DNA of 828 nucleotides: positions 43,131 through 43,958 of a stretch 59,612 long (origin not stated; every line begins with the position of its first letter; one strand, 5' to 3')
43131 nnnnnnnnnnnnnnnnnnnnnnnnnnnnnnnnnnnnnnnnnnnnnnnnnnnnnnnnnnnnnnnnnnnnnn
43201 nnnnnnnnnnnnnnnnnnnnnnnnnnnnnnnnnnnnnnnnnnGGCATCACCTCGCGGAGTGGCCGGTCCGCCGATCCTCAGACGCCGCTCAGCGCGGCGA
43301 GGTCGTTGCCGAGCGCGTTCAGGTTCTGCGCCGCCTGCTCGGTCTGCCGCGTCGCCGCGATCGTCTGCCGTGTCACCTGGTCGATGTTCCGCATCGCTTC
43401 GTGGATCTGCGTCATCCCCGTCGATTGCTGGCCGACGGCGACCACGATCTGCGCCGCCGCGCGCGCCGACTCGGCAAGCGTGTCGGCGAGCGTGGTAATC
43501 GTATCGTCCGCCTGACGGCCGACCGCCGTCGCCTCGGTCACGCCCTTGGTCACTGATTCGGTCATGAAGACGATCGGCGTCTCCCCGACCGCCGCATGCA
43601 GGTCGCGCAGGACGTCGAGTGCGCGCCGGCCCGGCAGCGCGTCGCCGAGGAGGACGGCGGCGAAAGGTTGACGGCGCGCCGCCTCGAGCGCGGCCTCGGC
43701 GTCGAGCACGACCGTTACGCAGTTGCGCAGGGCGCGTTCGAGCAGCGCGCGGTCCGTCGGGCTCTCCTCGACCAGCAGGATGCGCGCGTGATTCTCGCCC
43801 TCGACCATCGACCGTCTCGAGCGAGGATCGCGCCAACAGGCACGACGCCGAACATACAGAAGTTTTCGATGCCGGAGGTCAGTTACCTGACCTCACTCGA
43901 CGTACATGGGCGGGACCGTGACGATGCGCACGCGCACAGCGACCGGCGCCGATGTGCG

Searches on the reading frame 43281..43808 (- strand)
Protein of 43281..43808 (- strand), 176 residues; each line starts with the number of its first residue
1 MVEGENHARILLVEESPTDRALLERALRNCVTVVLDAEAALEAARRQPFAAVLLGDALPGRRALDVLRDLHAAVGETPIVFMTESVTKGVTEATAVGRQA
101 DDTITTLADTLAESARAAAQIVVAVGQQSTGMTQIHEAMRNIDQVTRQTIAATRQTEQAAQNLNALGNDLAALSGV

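Call 3: search_protein_families(library=pfam, proteins=[window:43281-43808:-], max_evalue=10)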
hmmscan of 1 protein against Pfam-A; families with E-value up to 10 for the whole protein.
window:43281-43808:- (176 aa): 8 families
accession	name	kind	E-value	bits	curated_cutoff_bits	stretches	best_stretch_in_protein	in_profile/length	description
PF00072.30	Response_reg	-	1.2e-06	29.1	30.2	1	10-104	1-97/111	Response regulator receiver domain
PF00015.26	MCPsignal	-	0.00059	20.2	34.6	1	80-146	106-172/172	Methyl-accepting chemotaxis protein (MCP) signalling domain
PF02283.22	CobU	-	0.0035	17.4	27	1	47-122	96-161/168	Cobinamide kinase / cobinamide phosphate guanyltransferase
PF11887.13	Mce4_CUP1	-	0.012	15.7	32.6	1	98-159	78-139/222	Cholesterol uptake porter CUP1 of Mce4, putative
PF00006.31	ATP-synt_ab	-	0.014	15.4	29.5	1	105-164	28-88/213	ATP synthase alpha/beta family, nucleotide-binding domain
PF18896.5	SLT_3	-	0.078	13.9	27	1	92-169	3-83/89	Lysozyme like domain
PF04906.18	Tweety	-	0.27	10.3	31.8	1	86-165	105-178/431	Tweety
PF06103.16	DUF948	-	0.43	11.2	37.2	1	135-171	28-64/89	Bacterial protein of unknown function (DUF948)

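Call 4: search_protein_families(library=ncbifam, proteins=[window:43281-43808:-], max_evalue=10)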
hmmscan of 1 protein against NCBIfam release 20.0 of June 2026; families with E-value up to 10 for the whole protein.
window:43281-43808:- (176 aa): 28 families (the best 25 are shown)
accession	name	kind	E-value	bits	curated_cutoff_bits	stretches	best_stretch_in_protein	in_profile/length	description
NF041847.1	transduc_aer2_vibrio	equivalog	9e-07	27.5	1200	1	81-173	657-748/804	aerotaxis transducer Aer2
NF045991.1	RespRegCtrARhodob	equivalog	1.7e-06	27.9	350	1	9-141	2-135/224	response regulator transcription factor CtrA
NF052313.1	T9SS_RR_PorX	equivalog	5.1e-06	25.5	300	1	31-104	27-99/513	T9SS response regulator signal transducer PorX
NF007005.1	PRK09468.1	equivalog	2.9e-05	23.6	331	1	6-107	2-105/237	osmolarity response regulator transcription factor OmpR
NF047654.1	DiguCycDgcRLepto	equivalog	9.7e-05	21.4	500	1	7-139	2-138/295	diguanylate cyclase DgcR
NF051850.1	RespRegRprY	equivalog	0.00048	19.6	370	1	5-155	2-153/234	response regulator transcription factor RprY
NF041946.1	LuxO_transreg_Vib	equivalog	0.0007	18.5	800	1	29-87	21-79/463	quorum-sensing sigma-54 dependent transcriptional regulator LuxO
NF052596.1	RR_EAL_PvrR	equivalog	0.001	17.7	580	1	7-158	3-155/398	response regulator cyclic di-GMP phosphodiesterase PvrR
TIGR02154.1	PhoB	equivalog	0.0011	18.4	296.2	1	8-154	3-151/226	phosphate regulon transcriptional regulator PhoB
NF040689.1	MtrAB_MtrA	equivalog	0.0013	18.1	300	1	32-124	26-116/219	MtrAB system response regulator MtrA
TIGR01387.1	cztR_silR_copR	subfamily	0.0016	18.1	279.2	1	10-162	1-152/218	heavy metal response regulator transcription factor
NF008567.0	PRK11517.1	equivalog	0.002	17.6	353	1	9-90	2-87/223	response regulator transcription factor HprR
NF008296.0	PRK11083.1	equivalog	0.0027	17.2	273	1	8-84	4-82/228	two-component system response regulator CreB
NF046022.1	RespRegCpdRBruc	equivalog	0.003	17.5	180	1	8-90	2-87/120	cell cycle two-component system response regulator CpdR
NF007982.1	PRK10710.1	equivalog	0.0033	17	380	1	3-104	3-105/235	envelope stress response regulator BaeR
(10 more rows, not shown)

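Call 6: find_homologous_proteins(query=window:43281-43808:-, max_evalue=0.001)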
Query window:43281-43808:- (176 aa): 16 proteins with E <= 0.001 among 2856 candidates.
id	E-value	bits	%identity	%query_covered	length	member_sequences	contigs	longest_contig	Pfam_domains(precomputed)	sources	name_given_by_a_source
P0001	6.7e-100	349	100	100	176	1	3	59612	PF00072.31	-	-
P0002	1.0e-38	151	93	47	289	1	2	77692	PF01584.25,PF00072.31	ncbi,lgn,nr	ncbi:MAG: chemotaxis protein CheW [Deltaproteobacteria bacterium]|nr:chemotaxis protein CheW [Deltap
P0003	2.4e-29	120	68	52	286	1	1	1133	PF01584.25,PF00072.31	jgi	jgi:chemotaxis signal transduction protein/CheY-like chemotaxis protein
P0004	3.8e-27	113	75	48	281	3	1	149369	PF01584.25,PF00072.31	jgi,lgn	jgi:chemotaxis signal transduction protein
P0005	7.9e-26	109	68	53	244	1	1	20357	PF00015.27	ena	-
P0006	5.4e-24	103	63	54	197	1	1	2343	PF00015.27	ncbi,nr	ncbi:MAG: chemotaxis protein, partial [Planctomycetes bacterium]|nr:chemotaxis protein [Planctomycet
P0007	1.4e-23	102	55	63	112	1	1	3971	PF00015.27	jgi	jgi:methyl-accepting chemotaxis protein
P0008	1.7e-23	101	64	55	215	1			PF00015.27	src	-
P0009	4.7e-23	100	66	53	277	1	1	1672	PF00015.27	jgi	jgi:methyl-accepting chemotaxis protein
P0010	3.7e-22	97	59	54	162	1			PF00015.27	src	-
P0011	1.7e-21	95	60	55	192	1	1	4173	PF00015.27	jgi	jgi:methyl-accepting chemotaxis protein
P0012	3.1e-21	94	58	55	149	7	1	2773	PF00015.27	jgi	jgi:methyl-accepting chemotaxis protein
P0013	1.6e-20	92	56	53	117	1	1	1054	-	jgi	jgi:methyl-accepting chemotaxis protein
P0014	1.4e-19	89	57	54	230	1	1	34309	PF00015.27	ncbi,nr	ncbi:MAG: methyl-accepting chemotaxis protein, partial [Isosphaeraceae bacterium]|nr:methyl-acceptin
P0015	1.6e-19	88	63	49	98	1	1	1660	-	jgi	jgi:methyl-accepting chemotaxis protein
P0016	4.1e-19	87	56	55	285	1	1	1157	PF00015.27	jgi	jgi:methyl-accepting chemotaxis protein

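Call 9: find_encoding_contigs(protein=P0002, flank=10000, max_places=4)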
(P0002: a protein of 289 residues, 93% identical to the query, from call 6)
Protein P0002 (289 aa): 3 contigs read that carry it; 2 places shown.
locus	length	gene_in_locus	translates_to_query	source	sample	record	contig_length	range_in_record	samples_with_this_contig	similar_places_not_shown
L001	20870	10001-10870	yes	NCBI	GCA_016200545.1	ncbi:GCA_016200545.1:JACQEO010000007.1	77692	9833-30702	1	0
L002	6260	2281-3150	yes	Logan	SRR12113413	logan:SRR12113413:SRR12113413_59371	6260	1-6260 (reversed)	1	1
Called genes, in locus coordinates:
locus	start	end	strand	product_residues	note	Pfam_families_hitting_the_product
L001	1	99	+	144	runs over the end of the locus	-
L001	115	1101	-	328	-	PF13387:Lnb_N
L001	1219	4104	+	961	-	PF01564:Spermine_synth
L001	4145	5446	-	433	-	PF00067:p450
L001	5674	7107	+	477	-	PF04055:Radical_SAM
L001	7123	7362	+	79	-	PF00550:PP-binding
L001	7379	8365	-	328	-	PF00158:Sigma54_activat, PF01078:Mg_chelatase (faint), PF14532:Sigma54_activ_2, PF07728:AAA_5, PF25601:AAA_lid_14, PF02954:HTH_8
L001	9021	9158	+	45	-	-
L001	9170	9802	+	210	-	PF01545:Cation_efflux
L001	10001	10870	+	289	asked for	PF00072:Response_reg, PF01584:CheW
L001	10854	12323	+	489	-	PF01739:CheR, PF08242:Methyltransf_12 (faint), PF07719:TPR_2 (faint), PF13414:TPR_11 (faint)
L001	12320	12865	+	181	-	PF01584:CheW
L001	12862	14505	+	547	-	PF05227:CHASE3, PF00672:HAMP, PF00015:MCPsignal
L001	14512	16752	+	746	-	PF01627:Hpt, PF02518:HATPase_c, PF01584:CheW, PF00072:Response_reg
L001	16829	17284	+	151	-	PF05227:CHASE3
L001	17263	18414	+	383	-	-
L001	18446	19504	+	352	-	PF00072:Response_reg, PF01339:CheB_methylest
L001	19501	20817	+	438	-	PF00072:Response_reg, PF00512:HisKA, PF02518:HATPase_c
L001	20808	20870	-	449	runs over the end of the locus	PF00072:Response_reg, PF00512:HisKA, PF02518:HATPase_c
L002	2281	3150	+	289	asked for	PF00072:Response_reg, PF01584:CheW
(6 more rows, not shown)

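Call 10: find_encoding_contigs(protein=window:43281-43808:-, flank=10000, max_places=6)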
Protein window:43281-43808:- (176 aa): 6 contigs read that carry it; 6 places shown.
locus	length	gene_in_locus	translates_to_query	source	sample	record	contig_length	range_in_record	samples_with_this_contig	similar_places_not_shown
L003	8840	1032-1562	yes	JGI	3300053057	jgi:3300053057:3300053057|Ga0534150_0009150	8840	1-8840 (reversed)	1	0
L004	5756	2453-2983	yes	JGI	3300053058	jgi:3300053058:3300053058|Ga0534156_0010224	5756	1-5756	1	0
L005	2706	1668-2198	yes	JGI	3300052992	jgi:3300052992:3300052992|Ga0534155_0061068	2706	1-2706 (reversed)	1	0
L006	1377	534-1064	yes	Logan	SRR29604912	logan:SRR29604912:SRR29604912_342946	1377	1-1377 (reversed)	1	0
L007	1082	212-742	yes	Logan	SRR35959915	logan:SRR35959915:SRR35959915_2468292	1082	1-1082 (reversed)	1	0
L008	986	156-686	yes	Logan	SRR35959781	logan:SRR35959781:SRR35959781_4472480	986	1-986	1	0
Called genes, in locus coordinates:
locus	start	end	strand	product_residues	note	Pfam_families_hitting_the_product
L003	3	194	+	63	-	?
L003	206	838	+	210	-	PF01545:Cation_efflux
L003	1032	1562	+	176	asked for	PF00072:Response_reg (weak)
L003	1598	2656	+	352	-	PF00072:Response_reg, PF01339:CheB_methylest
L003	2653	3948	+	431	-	PF00072:Response_reg, PF00512:HisKA, PF02518:HATPase_c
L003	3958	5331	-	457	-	PF00072:Response_reg, PF00512:HisKA, PF02518:HATPase_c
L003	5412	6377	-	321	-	-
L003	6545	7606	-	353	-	-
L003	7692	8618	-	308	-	PF13677:MotB_plug, PF00691:OmpA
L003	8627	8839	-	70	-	?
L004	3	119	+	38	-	?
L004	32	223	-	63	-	-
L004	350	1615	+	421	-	PF02550:AcetylCoA_hydro, PF13336:AcetylCoA_hyd_C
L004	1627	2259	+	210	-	PF01545:Cation_efflux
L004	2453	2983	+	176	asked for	PF00072:Response_reg (weak)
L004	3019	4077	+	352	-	PF00072:Response_reg, PF01339:CheB_methylest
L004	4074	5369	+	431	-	PF00072:Response_reg, PF00512:HisKA, PF02518:HATPase_c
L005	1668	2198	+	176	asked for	PF00072:Response_reg (weak)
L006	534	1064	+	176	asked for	PF00072:Response_reg (weak)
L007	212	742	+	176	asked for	PF00072:Response_reg (weak)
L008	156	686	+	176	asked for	PF00072:Response_reg (weak)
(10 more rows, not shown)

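Call 14: find_encoding_contigs(protein=P0004, flank=10000, max_places=3)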
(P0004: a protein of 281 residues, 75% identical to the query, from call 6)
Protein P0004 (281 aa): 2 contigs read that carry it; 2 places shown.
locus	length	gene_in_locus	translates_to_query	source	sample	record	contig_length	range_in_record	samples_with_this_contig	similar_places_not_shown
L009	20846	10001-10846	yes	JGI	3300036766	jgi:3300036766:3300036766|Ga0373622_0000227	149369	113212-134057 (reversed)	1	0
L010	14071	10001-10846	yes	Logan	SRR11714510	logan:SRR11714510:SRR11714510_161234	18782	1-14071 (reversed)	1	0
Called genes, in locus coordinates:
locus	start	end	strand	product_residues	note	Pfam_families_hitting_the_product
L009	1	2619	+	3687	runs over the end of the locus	PF18911:PKD_4 (faint), PF24517:CBM96, PF00801:PKD (faint), PF02494:HYR (faint), PF14347:DUF4399 (faint), PF19077:Big_13 (faint), PF24517:CBM96, PF17957:Big_7 (weak), +1 more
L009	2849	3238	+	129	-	PF07963:N_methyl (weak)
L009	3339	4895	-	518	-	PF20154:LNT_N, PF00795:CN_hydrolase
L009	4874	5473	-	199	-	-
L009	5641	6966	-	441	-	PF03283:PAE (weak)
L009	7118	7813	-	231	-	-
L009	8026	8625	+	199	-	PF00440:TetR_N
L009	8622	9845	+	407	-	PF03349:Toluene_X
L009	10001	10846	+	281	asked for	PF00072:Response_reg (weak), PF01584:CheW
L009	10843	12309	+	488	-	PF01739:CheR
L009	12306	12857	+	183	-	PF01584:CheW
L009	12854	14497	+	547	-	PF05227:CHASE3, PF00672:HAMP, PF00015:MCPsignal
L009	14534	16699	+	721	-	PF01627:Hpt, PF02518:HATPase_c, PF01584:CheW, PF00072:Response_reg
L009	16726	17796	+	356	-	PF00072:Response_reg, PF01339:CheB_methylest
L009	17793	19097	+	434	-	PF00072:Response_reg, PF00512:HisKA, PF02518:HATPase_c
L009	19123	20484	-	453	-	PF00072:Response_reg, PF00512:HisKA, PF02518:HATPase_c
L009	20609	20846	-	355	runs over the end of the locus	-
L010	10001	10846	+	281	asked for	PF00072:Response_reg (weak), PF01584:CheW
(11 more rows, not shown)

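Call 19: find_related_loci(query=window:43281-43808:-, collection=genome_contigs, flank=10000)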
Query window:43281-43808:- (176 aa) in genome_contigs; peptide patterns used: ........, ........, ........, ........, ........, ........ (x = any residue, [..] = any of these).
600 stretches matched a pattern (row limit reached: there are more); 3 encode a relative of the query (tblastn E <= 1e-3); 3 distinct loci.
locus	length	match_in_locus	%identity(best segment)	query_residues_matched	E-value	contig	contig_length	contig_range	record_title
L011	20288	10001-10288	57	80-175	3e-28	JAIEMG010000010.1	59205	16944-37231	MAG: Gemmataceae bacterium isolate co.spades.CONCOCT.2.5kb_030 c_000000000009, whole genome shotgun sequence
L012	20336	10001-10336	41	61-174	1e-9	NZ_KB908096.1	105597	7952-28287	Massilia niastensis DSM 21313 H162DRAFT_scaffold00021.21, whole genome shotgun sequence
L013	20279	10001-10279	36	5-98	1e-6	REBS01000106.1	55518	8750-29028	MAG: Gemmatimonadales bacterium isolate LCM1.Bin31 NODE_263_length_55518_cov_7.29261, whole genome shotgun sequence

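Call 21: find_related_loci(query=window:43281-43808:-, collection=metagenome_contigs, flank=10000)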
Query window:43281-43808:- (176 aa) in metagenome_contigs; peptide patterns used: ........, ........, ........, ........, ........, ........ (x = any residue, [..] = any of these).
600 stretches matched a pattern (row limit reached: there are more); 1 encode a relative of the query (tblastn E <= 1e-3); 1 distinct loci.
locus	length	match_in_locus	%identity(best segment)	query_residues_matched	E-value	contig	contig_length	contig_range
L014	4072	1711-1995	71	80-174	5e-27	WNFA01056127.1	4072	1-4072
